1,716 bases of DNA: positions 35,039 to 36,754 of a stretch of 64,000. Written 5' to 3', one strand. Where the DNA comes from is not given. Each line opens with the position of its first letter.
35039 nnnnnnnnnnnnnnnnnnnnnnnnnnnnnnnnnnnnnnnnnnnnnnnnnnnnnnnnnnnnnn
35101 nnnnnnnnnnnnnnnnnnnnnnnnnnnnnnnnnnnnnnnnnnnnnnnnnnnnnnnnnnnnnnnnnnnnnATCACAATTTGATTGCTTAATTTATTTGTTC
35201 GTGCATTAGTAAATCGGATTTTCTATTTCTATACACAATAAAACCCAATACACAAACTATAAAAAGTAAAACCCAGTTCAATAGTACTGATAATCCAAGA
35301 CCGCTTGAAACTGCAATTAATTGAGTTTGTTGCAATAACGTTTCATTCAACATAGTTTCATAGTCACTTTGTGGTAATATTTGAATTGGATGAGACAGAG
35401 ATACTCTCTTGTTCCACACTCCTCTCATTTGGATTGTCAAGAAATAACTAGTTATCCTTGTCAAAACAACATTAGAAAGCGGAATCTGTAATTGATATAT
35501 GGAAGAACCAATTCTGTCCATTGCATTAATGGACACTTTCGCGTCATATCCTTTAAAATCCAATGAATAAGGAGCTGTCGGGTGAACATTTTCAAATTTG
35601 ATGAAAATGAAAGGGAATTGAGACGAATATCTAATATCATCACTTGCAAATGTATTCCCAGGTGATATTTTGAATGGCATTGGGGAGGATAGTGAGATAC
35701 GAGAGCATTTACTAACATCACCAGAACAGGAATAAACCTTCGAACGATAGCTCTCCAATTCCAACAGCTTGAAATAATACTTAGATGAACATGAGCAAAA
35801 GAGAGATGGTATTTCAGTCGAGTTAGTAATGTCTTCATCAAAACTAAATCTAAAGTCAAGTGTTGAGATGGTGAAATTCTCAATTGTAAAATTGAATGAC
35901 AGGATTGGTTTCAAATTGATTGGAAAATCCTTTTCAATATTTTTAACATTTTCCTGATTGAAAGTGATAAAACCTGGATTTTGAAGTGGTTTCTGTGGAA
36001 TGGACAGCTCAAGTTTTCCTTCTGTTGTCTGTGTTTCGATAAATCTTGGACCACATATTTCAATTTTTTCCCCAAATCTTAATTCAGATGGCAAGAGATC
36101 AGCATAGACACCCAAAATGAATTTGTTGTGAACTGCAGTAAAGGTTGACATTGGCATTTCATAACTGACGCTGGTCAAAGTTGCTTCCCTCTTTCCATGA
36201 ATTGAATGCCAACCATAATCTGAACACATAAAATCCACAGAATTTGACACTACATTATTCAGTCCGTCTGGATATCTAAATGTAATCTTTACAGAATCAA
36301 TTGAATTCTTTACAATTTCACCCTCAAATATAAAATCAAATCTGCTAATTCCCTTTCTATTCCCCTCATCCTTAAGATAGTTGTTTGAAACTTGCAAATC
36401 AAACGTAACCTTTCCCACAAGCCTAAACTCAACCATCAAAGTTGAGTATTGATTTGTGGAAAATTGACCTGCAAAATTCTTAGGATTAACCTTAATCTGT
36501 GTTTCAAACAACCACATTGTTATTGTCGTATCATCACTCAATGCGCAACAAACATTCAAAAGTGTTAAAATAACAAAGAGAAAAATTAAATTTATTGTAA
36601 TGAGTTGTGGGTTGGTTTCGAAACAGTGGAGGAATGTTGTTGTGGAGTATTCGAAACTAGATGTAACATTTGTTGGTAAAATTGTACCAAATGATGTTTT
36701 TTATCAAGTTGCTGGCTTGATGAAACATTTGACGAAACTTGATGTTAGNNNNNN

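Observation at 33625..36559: Tail-to-tail pair of paralogous novel type I membrane proteins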

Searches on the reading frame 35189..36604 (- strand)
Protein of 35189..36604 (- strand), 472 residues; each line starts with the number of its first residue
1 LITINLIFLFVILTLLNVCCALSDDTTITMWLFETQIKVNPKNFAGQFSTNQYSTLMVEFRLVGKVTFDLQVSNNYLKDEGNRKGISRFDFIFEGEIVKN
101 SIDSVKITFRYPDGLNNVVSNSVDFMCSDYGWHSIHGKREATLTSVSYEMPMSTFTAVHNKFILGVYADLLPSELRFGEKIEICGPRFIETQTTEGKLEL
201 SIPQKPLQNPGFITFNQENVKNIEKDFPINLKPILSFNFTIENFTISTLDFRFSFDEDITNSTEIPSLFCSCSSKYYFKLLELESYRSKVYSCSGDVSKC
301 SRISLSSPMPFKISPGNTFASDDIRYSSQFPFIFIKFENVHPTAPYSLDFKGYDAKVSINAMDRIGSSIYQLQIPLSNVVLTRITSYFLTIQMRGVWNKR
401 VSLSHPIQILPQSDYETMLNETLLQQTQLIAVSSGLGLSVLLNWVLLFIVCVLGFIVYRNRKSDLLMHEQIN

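Call 6: search_protein_families(library=pfam, proteins=[window:35189-36559:-], max_evalue=1)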
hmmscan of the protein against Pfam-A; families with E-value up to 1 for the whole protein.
window:35189-36559:- (457 aa): 1 family
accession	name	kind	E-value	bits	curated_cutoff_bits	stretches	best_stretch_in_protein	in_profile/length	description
PF01034.25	Syndecan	-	0.085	13.3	25.2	1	431-449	20-38/64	Syndecan domain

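Call 8: find_homologous_proteins(query=window:35189-36604:-, max_evalue=0.01)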
Query window:35189-36604:-: 6394 candidates shared short words with the query, none scored E <= 0.01.

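Call 48: predict_structure(alignment_id=A5)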
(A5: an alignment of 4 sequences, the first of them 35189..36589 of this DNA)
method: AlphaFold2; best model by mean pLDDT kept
length: 467 residues; sequences in the alignment: 4
mean_pLDDT: 35.0   pTM: 0.25
mean pLDDT of the five models: 35.0, 34.8, 34.2, 32.9, 31.2
residues with pLDDT >= 90: 0; 70-90: 12; 50-70: 44; < 50: 411
segments of 3 or more residues with pLDDT < 50: 13-98, 105-130, 150-433, 457-467
pLDDT, mean of each block of 10 residues (from residue 1): 53 45 28 27 27 27 30 29 32 40 46 42 41 55 55 39 32 30 28 26 28 29 29 31 37 33 36 30 37 35 27 26 26 28 26 25 25 29 28 28 27 30 33 55 73 59 42
secondary structure, 60 per line:
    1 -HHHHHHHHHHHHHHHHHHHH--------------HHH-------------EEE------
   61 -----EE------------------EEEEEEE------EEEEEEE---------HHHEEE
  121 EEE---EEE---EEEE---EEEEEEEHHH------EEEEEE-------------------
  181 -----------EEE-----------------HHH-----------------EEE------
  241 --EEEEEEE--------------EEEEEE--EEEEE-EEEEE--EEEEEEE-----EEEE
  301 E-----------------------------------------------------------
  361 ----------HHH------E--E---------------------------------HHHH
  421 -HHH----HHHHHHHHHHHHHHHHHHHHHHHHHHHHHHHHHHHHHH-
elements in order: H2-21 E52-54 E86-92 E99-105 E118-123 E127-129 E133-136 E140-146 E156-161 E192-194 E232-234 E243-249 E264-269 E272-276 E278-282 E285-291 E297-301 H417-420 H429-466
